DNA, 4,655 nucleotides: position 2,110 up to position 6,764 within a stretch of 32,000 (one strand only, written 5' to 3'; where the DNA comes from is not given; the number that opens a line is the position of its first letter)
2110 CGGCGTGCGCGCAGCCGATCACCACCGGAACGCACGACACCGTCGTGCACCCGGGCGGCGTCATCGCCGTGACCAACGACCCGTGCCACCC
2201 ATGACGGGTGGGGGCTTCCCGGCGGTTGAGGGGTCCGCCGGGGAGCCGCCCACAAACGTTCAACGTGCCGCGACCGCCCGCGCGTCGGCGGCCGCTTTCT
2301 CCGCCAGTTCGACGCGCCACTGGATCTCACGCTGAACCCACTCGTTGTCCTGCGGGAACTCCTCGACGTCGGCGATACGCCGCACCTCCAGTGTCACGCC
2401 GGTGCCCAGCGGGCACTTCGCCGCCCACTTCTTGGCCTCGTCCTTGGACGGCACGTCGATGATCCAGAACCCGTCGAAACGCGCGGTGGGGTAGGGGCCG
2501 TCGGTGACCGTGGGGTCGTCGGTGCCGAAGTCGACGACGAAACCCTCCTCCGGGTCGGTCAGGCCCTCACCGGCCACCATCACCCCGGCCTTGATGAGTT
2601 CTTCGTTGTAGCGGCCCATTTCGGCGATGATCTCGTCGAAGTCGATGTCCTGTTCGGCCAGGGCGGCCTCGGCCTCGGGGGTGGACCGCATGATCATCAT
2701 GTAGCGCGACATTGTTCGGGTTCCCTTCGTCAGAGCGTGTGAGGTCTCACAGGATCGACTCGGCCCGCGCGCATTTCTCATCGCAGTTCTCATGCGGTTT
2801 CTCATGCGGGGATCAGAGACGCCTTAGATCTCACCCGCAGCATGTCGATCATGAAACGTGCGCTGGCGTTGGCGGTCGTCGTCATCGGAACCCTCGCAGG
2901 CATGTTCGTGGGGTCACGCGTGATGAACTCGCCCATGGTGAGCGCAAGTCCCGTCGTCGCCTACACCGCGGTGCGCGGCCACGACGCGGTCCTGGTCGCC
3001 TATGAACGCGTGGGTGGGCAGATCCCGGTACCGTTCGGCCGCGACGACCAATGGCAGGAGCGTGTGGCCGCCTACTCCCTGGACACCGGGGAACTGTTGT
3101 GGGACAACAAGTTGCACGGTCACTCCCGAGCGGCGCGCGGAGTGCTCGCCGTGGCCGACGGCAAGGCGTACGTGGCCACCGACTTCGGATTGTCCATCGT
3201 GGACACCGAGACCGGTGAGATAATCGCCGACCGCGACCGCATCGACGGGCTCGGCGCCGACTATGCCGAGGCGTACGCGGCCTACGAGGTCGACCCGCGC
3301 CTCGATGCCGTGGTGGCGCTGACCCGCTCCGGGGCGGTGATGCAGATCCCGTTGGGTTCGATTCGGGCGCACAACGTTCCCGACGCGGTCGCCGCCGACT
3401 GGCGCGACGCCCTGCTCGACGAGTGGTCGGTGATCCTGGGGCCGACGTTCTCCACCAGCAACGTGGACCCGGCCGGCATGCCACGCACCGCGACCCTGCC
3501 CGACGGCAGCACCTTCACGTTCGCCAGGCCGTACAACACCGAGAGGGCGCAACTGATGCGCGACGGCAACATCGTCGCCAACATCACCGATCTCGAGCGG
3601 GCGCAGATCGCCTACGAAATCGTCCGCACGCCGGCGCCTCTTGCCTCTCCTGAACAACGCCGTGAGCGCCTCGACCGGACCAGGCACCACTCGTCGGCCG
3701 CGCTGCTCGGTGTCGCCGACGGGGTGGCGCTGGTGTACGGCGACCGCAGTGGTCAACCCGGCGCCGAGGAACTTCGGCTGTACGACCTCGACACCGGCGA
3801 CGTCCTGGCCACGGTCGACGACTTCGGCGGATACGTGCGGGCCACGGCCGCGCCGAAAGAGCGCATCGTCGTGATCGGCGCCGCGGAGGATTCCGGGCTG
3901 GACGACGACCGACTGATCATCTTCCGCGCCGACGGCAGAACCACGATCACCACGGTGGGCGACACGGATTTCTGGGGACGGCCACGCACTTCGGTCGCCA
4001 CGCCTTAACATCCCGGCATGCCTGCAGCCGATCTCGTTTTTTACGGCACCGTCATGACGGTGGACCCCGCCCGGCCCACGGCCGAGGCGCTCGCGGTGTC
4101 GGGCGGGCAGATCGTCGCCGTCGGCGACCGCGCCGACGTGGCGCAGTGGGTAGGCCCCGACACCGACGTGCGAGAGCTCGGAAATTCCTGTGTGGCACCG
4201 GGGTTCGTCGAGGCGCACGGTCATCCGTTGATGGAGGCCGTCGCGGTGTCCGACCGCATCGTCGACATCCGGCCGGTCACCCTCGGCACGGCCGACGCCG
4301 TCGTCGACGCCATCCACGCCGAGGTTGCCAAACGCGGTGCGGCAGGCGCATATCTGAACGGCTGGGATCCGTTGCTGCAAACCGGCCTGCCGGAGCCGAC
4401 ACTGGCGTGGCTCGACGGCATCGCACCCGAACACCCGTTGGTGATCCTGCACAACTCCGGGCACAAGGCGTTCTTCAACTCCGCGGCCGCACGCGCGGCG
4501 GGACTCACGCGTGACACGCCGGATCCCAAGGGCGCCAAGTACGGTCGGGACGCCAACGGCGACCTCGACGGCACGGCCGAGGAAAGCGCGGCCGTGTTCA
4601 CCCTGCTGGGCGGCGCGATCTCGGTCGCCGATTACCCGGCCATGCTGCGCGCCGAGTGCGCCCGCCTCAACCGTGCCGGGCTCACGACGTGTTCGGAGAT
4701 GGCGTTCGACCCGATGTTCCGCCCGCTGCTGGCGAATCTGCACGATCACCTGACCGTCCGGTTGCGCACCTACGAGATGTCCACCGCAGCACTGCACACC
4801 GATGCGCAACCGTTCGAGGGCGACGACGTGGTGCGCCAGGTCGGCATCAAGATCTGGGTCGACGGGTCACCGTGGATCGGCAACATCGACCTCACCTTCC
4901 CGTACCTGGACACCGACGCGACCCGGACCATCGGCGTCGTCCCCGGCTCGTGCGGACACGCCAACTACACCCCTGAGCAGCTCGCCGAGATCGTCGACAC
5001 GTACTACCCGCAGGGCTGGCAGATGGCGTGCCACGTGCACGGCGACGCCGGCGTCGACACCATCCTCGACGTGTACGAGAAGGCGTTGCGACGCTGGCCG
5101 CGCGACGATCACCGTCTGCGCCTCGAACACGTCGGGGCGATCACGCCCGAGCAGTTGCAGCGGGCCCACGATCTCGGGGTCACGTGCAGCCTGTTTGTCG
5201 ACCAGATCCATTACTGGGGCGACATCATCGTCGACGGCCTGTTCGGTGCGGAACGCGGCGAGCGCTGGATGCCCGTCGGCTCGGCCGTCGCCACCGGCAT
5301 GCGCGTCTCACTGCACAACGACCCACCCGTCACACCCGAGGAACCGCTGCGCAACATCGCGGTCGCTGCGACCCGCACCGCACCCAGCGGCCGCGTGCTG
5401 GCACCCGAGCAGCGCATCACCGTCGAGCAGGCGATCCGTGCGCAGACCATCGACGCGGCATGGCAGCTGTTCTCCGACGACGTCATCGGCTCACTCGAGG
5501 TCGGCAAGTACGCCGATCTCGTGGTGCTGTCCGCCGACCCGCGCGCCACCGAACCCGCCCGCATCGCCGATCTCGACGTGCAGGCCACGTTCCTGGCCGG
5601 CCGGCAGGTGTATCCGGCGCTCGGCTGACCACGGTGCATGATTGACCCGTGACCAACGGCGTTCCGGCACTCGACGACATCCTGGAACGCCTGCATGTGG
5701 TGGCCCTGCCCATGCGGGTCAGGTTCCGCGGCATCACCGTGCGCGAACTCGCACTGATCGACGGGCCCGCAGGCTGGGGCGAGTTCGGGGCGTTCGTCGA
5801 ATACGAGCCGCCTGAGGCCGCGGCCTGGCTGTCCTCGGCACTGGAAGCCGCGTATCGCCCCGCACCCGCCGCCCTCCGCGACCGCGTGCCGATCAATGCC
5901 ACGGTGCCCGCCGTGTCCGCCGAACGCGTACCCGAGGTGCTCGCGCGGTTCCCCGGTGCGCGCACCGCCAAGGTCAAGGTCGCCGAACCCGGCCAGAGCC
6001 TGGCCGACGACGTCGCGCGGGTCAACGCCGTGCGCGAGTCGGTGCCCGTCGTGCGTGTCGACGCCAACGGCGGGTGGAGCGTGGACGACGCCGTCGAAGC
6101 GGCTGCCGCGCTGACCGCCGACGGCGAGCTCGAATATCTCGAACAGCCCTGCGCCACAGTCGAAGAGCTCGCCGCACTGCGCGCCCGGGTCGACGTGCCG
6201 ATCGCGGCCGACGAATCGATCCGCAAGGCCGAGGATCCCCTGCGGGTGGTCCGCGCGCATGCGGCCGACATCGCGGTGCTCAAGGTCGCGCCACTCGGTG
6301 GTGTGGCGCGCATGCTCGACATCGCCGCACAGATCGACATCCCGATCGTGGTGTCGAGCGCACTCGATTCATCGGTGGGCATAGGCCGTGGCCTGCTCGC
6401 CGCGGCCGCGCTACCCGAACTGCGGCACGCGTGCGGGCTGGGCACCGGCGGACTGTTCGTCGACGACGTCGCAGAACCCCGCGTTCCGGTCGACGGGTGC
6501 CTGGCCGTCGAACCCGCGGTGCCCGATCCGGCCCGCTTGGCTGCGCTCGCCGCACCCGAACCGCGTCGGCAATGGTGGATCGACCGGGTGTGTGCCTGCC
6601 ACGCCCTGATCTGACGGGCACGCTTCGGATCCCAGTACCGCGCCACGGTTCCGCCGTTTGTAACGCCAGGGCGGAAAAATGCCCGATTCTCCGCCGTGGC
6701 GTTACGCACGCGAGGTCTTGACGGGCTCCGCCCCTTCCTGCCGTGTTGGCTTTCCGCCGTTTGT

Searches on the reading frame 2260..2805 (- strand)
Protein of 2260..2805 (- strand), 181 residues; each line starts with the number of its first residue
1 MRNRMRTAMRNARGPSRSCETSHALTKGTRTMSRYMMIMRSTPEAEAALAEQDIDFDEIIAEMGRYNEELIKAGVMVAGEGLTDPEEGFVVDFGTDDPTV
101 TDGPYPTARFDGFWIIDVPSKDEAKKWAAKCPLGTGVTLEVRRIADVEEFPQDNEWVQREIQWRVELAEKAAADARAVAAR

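Call 68: search_protein_families(library=pfam, max_evalue=0.00001, proteins=[window:2260-2805:-])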
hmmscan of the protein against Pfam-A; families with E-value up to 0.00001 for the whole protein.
window:2260-2805:- (181 aa): 1 family
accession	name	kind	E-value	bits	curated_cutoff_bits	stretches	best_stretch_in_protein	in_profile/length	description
PF03795.20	YCII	-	1.6e-12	48.2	24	1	34-145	2-92/95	YCII-related domain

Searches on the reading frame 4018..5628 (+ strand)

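Call 68: search_protein_families(library=pfam, max_evalue=0.00001, proteins=[window:4018-5628:+])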
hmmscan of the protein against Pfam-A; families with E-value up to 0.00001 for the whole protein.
window:4018-5628:+ (536 aa): 2 families
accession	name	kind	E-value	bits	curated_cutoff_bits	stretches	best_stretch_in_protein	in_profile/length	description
PF07969.17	Amidohydro_3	-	3.2e-78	264.7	29.7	1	53-532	4-472/472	Amidohydrolase family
PF01979.26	Amidohydro_1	-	8.4e-10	38.8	25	1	413-531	228-345/345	Amidohydrolase family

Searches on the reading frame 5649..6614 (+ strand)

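Call 68: search_protein_families(library=pfam, max_evalue=0.00001, proteins=[window:5649-6614:+])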
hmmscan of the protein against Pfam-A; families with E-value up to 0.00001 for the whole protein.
window:5649-6614:+ (321 aa): 2 families
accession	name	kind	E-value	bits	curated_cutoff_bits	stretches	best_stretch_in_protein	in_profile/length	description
PF13378.12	MR_MLE_C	-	1.3e-32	113.8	29.4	1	103-288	14-206/219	Enolase C-terminal domain-like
PF18374.6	Enolase_like_N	-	2e-27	94.7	25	1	17-68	1-52/52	Enolase N-terminal domain-like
